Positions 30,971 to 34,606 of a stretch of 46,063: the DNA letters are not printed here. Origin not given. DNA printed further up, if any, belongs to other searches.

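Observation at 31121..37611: HKD/PLD-nuclease::SNF2-helicase fusion translationally coupled to a PglX/Eco57I-like m6A methyltransferase: compact helicase-dependent R-M / DISARM-like defence candidate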

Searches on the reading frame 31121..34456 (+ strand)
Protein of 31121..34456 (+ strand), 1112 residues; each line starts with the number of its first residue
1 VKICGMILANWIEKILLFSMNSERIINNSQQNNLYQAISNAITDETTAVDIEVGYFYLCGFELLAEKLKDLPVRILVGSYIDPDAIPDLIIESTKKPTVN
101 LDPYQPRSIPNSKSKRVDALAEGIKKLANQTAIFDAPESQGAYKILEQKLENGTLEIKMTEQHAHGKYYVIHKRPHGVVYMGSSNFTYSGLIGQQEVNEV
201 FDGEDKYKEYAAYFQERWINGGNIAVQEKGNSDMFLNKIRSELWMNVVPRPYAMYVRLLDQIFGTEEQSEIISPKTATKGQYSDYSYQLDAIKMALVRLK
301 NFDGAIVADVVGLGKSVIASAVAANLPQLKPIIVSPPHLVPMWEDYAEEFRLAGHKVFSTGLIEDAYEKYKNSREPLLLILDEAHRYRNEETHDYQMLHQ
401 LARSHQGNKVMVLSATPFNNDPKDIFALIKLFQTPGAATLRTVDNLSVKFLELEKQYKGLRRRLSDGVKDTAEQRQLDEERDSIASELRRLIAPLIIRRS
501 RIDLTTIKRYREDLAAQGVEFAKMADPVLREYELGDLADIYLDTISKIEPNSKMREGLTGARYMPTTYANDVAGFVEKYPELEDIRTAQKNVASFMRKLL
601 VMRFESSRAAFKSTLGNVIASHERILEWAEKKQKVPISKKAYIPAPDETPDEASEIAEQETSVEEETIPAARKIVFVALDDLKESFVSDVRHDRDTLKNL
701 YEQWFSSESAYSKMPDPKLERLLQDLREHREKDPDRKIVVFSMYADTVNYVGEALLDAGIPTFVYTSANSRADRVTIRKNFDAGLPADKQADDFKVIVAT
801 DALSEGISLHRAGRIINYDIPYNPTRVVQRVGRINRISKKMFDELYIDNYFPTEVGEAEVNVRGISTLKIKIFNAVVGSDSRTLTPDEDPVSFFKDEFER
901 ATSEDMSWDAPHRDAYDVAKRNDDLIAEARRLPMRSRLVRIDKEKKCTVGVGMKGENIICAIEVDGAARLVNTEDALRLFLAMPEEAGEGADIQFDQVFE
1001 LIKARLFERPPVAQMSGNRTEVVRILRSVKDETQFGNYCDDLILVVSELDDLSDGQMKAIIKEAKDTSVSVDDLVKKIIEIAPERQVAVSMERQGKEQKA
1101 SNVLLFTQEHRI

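Call 6: search_protein_families(library=pfam, proteins=[window:31121-34456:+], max_evalue=0.01)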
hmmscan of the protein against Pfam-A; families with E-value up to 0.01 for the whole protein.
window:31121-34456:+ (1112 aa): 7 families
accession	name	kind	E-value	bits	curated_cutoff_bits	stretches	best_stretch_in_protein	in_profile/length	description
PF00271.37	Helicase_C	-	1.5e-16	61.1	23.5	1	722-837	6-109/110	Helicase conserved C-terminal domain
PF00176.29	SNF2-rel_dom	-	4.9e-12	46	24.9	1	378-504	128-225/290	SNF2-related domain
PF13091.12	PLDc_2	-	2.1e-11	44.2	27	1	47-218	10-132/132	PLD-like domain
PF00270.35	DEAD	-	6.3e-06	26.5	26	1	363-423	105-165/167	DEAD/DEAH box helicase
PF09565.16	RE_NgoFVII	-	1.4e-05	24.9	23.8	1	143-216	68-147/162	NgoFVII restriction endonuclease N-terminal PLD domain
PF04851.21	ResIII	-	7.7e-05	23.1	22.5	0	367-418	117-163/164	Type III restriction enzyme, res subunit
PF00004.35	AAA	-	0.00065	20.6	21.2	1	312-416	8-108/131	ATPase family associated with various cellular activities (AAA)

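Call 7: search_protein_families(library=padloc, proteins=[window:31121-34456:+], max_evalue=0.01)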
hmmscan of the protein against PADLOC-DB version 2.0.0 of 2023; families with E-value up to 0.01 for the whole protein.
window:31121-34456:+ (1112 aa): 40 families (the best 25 are shown)
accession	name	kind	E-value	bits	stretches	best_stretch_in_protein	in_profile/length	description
PDLC02621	DrmD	-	4.6e-32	109.2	1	586-841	389-627/1040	DrmD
PDLC01075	C3a139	-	8.6e-29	98.5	1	176-900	127-789/948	HKD+Snf2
PDLC02623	DrmD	-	2.4e-25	86.5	2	713-863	507-648/1040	DrmD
PDLC02619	DrmD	-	7e-22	75.4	2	791-893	487-586/872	DrmD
PDLC00659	HmaA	-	1.6e-21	73.9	1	589-861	365-632/1176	SNF2 helicase / DEAD-box helicase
PDLC02500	BrxHI|BrxHII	-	4.5e-21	73.1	1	678-840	424-576/933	BrxHI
PDLC02840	DpdE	-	7.1e-19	65.6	2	690-839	520-656/1091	DpdE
PDLC02572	DrmA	-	2e-18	63.8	1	588-845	388-629/1043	DrmA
PDLC02193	PLD_Helicase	-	8.2e-18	61.9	1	696-839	654-799/905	-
PDLC02707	PbeA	-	7.2e-17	59.2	2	29-352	13-323/672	PbeA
PDLC02843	DpdE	-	1.1e-16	57.9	2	307-432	180-312/1091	DpdE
PDLC02504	BrxHI|BrxHII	-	3e-16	56.6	1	718-851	470-593/971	BrxHII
PDLC03830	ZacC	-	3.7e-16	56.9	2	374-505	242-369/1019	-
PDLC02625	DrmD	-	1.9e-14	51.2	1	704-845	232-377/792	DrmD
PDLC02633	DrmD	-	3.4e-14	49.8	1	590-838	395-629/839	DrmD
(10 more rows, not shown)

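Call 8: search_protein_families(library=ncbifam, proteins=[window:31121-34456:+], max_evalue=0.001)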
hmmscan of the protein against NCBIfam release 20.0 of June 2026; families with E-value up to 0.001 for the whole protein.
window:31121-34456:+ (1112 aa): 20 families
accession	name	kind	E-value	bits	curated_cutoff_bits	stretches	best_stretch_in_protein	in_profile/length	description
NF038317.1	DISARM_DrmD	equivalog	1.2e-41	143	610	2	576-856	360-626/1021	DISARM system SNF2-like helicase DrmD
NF042964.1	phospholipD_antiphage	equivalog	5.1e-32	111.1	1100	1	358-849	340-800/895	phospholipase D-like domain-containing anti-phage protein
NF041062.1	DpdE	equivalog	1.8e-23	82.5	500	2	690-840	505-641/1048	protein DpdE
NF038318.1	DISARM_DrmD_b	equivalog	1e-19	70.2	950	1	791-893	484-583/868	DISARM system SNF2-like helicase DrmD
NF003426.0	PRK04914.1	equivalog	8.7e-13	47.4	576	1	699-840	458-594/959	RNA polymerase-associated protein RapA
NF010337.0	PRK13766.1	equivalog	4.3e-12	45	610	1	710-837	341-468/781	Hef nuclease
NF053675.1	pilus_reg_Snf2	equivalog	1.1e-08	33.7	1100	0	730-846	872-981/1029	pilus expression-regulating Snf2 family helicase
NF008394.0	PRK11192.1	equivalog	7.5e-07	28.3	507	1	732-840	245-344/441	ATP-dependent RNA helicase SrmB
NF002340.1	PRK01297.1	equivalog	2.5e-06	26.6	564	1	721-838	238-344/372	ATP-dependent RNA helicase RhlB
NF053631.1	RNA_helic_CshA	equivalog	1.4e-05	24.2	646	1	791-840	285-334/434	degradosome RNA helicase CshA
NF003419.0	PRK04837.1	equivalog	3.3e-05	22.8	588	1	677-839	208-352/424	ATP-dependent RNA helicase RhlB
NF007882.0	PRK10590.1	equivalog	4.6e-05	22.5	743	1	736-837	246-339/456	ATP-dependent RNA helicase RhlE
TIGR01389.1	recQ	equivalog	5.2e-05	21.9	640.2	0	723-836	216-317/591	DNA helicase RecQ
TIGR02621.3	cas3_GSU0051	exception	5.3e-05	22.2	400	1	712-839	250-375/854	type I-G CRISPR-associated helicase/endonuclease Cas3g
NF008279.0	PRK11057.1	equivalog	5.9e-05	21.7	1015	0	739-836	240-329/608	ATP-dependent DNA helicase RecQ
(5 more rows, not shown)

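Call 9: search_solved_structures(query=window:31121-34456:+, max_evalue=0.001)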
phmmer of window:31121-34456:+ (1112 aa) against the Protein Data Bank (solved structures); distinct sequences matched with E-value up to 0.001: 32.
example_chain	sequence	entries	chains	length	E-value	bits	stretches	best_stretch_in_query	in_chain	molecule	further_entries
3mwy_W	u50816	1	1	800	5e-08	34.6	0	378-466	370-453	Chromo domain-containing protein 1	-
9n6h_K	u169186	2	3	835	6e-08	34.3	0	378-466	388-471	Chromo domain-containing protein 1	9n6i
9n6k_L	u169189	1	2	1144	2e-07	32.6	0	378-466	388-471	Chromo domain-containing protein 1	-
7tn2_W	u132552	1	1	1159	2.1e-07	32.5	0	378-466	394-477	Chromo domain-containing protein 1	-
6ftx_W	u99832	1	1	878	1e-06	30.2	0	722-843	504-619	Chromatin-remodeling ATPase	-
1wp9_A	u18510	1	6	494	6e-06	27.7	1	714-836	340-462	ATP-dependent RNA helicase, putative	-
8so8_A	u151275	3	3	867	1e-05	26.9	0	698-842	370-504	RNA polymerase-associated protein RapA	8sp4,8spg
6bog_A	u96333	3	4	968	1.4e-05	26.5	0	698-842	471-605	RNA polymerase-associated protein RapA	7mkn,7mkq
7m8e_F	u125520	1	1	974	1.4e-05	26.5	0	698-842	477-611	RNA polymerase-associated protein RapA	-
4s20_K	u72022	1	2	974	1.6e-05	26.2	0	698-842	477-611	RNA polymerase-associated protein RapA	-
2hjv_A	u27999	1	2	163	1.9e-05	26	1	731-840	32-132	ATP-dependent RNA helicase dbpA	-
1fuk_A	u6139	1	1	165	4.4e-05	24.8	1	791-843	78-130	EUKARYOTIC INITIATION FACTOR 4A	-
8i9t_Cb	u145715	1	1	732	5.8e-05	24.4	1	714-839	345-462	ATP-dependent RNA helicase DBP10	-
8i9v_Cb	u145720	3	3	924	8.1e-05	24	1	714-839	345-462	ATP-dependent RNA helicase DBP10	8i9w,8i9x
6pwf_K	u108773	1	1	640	8.2e-05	23.9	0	379-431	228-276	chromatin remodeling factor ISWI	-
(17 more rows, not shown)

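Call 11: find_homologous_proteins(query=window:31121-34456:+, max_evalue=1e-10)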
Query window:31121-34456:+ (1112 aa): 3266 proteins with E <= 1e-10 among 8000 candidates; the best 120 are listed.
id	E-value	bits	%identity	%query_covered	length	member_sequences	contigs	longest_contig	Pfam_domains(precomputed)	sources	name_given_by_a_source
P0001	0.0e+0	2044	82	98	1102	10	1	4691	PF00270.36,PF00176.30,PF13091.13,PF00271.38,PF04851.22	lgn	-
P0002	0.0e+0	2043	82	98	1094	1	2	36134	PF00270.36,PF00176.30,PF13091.13,PF00271.38,PF04851.22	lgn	-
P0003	0.0e+0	2041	81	98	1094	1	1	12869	PF00176.30,PF13091.13,PF00271.38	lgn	-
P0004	0.0e+0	2041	82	98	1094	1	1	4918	PF00270.36,PF00176.30,PF13091.13,PF00271.38,PF04851.22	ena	-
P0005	0.0e+0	2017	81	98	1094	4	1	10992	PF00270.36,PF00176.30,PF13091.13,PF00271.38,PF04851.22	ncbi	-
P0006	0.0e+0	2013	80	98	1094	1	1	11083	PF00270.36,PF00176.30,PF13091.13,PF00271.38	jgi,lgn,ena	-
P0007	0.0e+0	1984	79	98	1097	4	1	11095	PF00270.36,PF00176.30,PF13091.13,PF00271.38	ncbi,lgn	-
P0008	0.0e+0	1953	77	98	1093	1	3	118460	PF00270.36,PF00176.30,PF13091.13,PF00271.38,PF04851.22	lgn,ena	-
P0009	0.0e+0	1923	77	98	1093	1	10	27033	PF00270.36,PF00176.30,PF13091.13,PF00271.38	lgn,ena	-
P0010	0.0e+0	1906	75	98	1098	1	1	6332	PF00176.30,PF13091.13,PF00271.38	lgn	-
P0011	0.0e+0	1788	100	72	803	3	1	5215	PF00270.36,PF00176.30,PF13091.13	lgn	-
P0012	0.0e+0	1683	68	98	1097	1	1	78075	PF00176.30,PF13091.13,PF00271.38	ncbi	-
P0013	0.0e+0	1678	67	98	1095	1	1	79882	PF00176.30,PF13091.13,PF00271.38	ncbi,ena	-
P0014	0.0e+0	1666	68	98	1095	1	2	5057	PF00270.36,PF00176.30,PF13091.13,PF00271.38,PF04851.22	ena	-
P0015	0.0e+0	1643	67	98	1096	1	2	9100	PF00270.36,PF00176.30,PF13091.13,PF00271.38,PF04851.22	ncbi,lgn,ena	-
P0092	1.4e-296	1005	45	98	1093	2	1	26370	PF00270.36,PF00176.30,PF13091.13,PF00271.38,PF04851.22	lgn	-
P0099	5.5e-296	1003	45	97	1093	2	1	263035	PF00270.36,PF00176.30,PF13091.13,PF00271.38,PF04851.22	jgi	jgi:superfamily II DNA or RNA helicase/HKD family nuclease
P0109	2.2e-295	1001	44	97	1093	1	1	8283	PF00270.36,PF00176.30,PF13091.13,PF00271.38,PF04851.22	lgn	-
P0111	3.9e-295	1000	45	98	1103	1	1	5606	PF00270.36,PF00176.30,PF13091.13,PF00271.38,PF04851.22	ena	-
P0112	4.2e-295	1000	45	98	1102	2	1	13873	PF00270.36,PF00176.30,PF13091.13,PF00271.38,PF04851.22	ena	-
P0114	8.7e-295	999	46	95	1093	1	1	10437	PF00176.30,PF13091.13,PF00271.38,PF04851.22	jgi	-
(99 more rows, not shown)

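Call 14: find_related_loci(query=A1, collection=genome_contigs, flank=8000)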
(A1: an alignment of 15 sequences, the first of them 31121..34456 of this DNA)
Query A1 (1112 aa) in genome_contigs; peptide patterns used: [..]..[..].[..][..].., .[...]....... (x = any residue, [..] = any of these).
600 stretches matched a pattern (row limit reached: there are more); 574 encode a relative of the query (tblastn E <= 1e-3); the best 80 are kept; 80 distinct loci.
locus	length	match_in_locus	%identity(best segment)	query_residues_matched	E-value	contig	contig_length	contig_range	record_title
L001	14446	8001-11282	83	19-1111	0e+0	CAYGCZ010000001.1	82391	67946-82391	MAG TPA_asm: uncultured Candidatus Saccharibacteria bacterium isolate ERP113451_co3_421 genome assembly, contig: NODE_10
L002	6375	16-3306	81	16-1111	0e+0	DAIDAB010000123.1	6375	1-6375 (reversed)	MAG TPA_asm: bacterium isolate clean1828 NODE_123_length_6375_cov_2.699905, whole genome shotgun sequence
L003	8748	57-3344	67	20-1112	0e+0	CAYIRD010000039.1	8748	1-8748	MAG TPA_asm: uncultured Gammaproteobacteria bacterium isolate ERP119705_co24_323 genome assembly, contig: NODE_12018_len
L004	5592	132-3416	65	18-1111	0e+0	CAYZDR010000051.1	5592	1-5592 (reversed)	MAG TPA_asm: uncultured Candidatus Saccharibacteria bacterium isolate binchicken_co332_114 genome assembly, contig: NODE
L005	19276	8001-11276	65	22-1112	0e+0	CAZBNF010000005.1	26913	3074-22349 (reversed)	MAG TPA_asm: uncultured Planctomycetia bacterium isolate SRP178699_co1_432 genome assembly, contig: NODE_1979_length_269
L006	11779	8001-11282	81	20-1112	0e+0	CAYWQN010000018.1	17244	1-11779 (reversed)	MAG TPA_asm: uncultured Candidatus Saccharibacteria bacterium isolate SRP278252_co2_32 genome assembly, contig: NODE_685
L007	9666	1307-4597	65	17-1112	0e+0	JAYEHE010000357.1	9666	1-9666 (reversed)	MAG: Candidatus Zixiibacteriota bacterium isolate MAG226 MAG226_357, whole genome shotgun sequence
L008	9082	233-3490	44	12-1087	0e+0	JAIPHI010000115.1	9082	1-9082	MAG: Candidatus Neomarinimicrobiota bacterium isolate Tobar15.5-16.5m-G29 Tobar15-5-16-5m-C5784, whole genome shotgun se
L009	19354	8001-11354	44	14-1112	0e+0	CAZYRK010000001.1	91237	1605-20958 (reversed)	MAG TPA_asm: uncultured Candidatus Saccharibacteria bacterium isolate SRP128015_co1_279 genome assembly, contig: NODE_99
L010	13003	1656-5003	46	8-1111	0e+0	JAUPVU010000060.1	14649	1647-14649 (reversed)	MAG: Patescibacteria group bacterium isolate erpe_2018_sw_33hr_WHONDRS-SW48-000096_B_bin.51 scaffold_314668, whole genom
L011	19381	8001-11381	43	4-1111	0e+0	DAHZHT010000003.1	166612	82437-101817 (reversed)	MAG TPA_asm: Elusimicrobia bacterium isolate clean4882 NODE_3_length_166612_cov_5.139238, whole genome shotgun sequence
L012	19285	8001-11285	44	28-1111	0e+0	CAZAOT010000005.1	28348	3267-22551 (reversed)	MAG TPA_asm: uncultured Candidatus Saccharibacteria bacterium isolate SRP263991_co2_239 genome assembly, contig: NODE_17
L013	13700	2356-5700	54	14-1112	0e+0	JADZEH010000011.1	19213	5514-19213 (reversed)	MAG: Candidatus Doudnabacteria bacterium isolate SJ812 c_000000522962, whole genome shotgun sequence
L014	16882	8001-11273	44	25-1109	0e+0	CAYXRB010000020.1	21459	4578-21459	MAG TPA_asm: uncultured Pseudomonadales bacterium isolate SRP239243_co2_211 genome assembly, contig: NODE_3890_length_21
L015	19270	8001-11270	43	25-1109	0e+0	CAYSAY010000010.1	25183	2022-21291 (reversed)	MAG TPA_asm: uncultured Gammaproteobacteria bacterium isolate ERP113451_co1_283 genome assembly, contig: NODE_2219_lengt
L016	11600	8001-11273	44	25-1109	0e+0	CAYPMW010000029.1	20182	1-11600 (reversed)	MAG TPA_asm: uncultured Gammaproteobacteria bacterium isolate binchicken_co227_1238 genome assembly, contig: NODE_4792_l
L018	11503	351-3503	44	34-1093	0e+0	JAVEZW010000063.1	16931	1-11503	MAG: Bacteroidales bacterium isolate BF4_75 NODE_10409_length_16931_cov_14.799750_Biofilm4, whole genome shotgun sequenc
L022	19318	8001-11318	41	21-1111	0e+0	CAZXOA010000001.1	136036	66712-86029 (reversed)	MAG TPA_asm: uncultured Candidatus Saccharibacteria bacterium isolate SRP344714_co1_350 genome assembly, contig: NODE_27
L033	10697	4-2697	45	220-1112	0e+0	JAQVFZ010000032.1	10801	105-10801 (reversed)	MAG: Candidatus Izemoplasmatales bacterium isolate STE_170 NODE_15470_length_10801_cov_5.994473_Sandtown_E, whole genome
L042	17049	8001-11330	39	3-1112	0e+0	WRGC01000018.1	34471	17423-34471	MAG: Bacillota bacterium isolate Nc150Mbin1 JGI20168J15290_1000018, whole genome shotgun sequence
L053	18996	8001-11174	39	49-1109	0e+0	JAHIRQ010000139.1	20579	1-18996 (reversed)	MAG: Bacillota bacterium isolate MM_PC_MetaG.mb.136 MM_PC_MetaG.mb.136_k141_1396054, whole genome shotgun sequence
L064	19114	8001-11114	40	20-1060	0e+0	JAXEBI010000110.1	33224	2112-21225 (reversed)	MAG: Phocaeicola sp. isolate SUG3180 k141_412017, whole genome shotgun sequence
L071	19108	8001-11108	40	38-1060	0e+0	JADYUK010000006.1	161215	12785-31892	Hoylesella loescheii strain An865 An865_NODE_6_length_161215_cov_24.416359_pilon, whole genome shotgun sequence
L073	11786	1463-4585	39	19-1062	0e+0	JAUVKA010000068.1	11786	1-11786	MAG: Bacteroidota bacterium isolate CSMAG_468 CSMAG_468_k127_5943337_length_11786_cov_14.0000, whole genome shotgun sequ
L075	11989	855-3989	39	29-1060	0e+0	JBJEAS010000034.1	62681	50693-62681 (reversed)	MAG: Prevotella sp. isolate PUUB57_bin.034 NODE_145_length_62681_cov_68.776036, whole genome shotgun sequence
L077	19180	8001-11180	38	13-1062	0e+0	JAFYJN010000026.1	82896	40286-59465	MAG: Prevotella sp. isolate RGIG7148 Water_buffalos_Abomasum-5__c327615, whole genome shotgun sequence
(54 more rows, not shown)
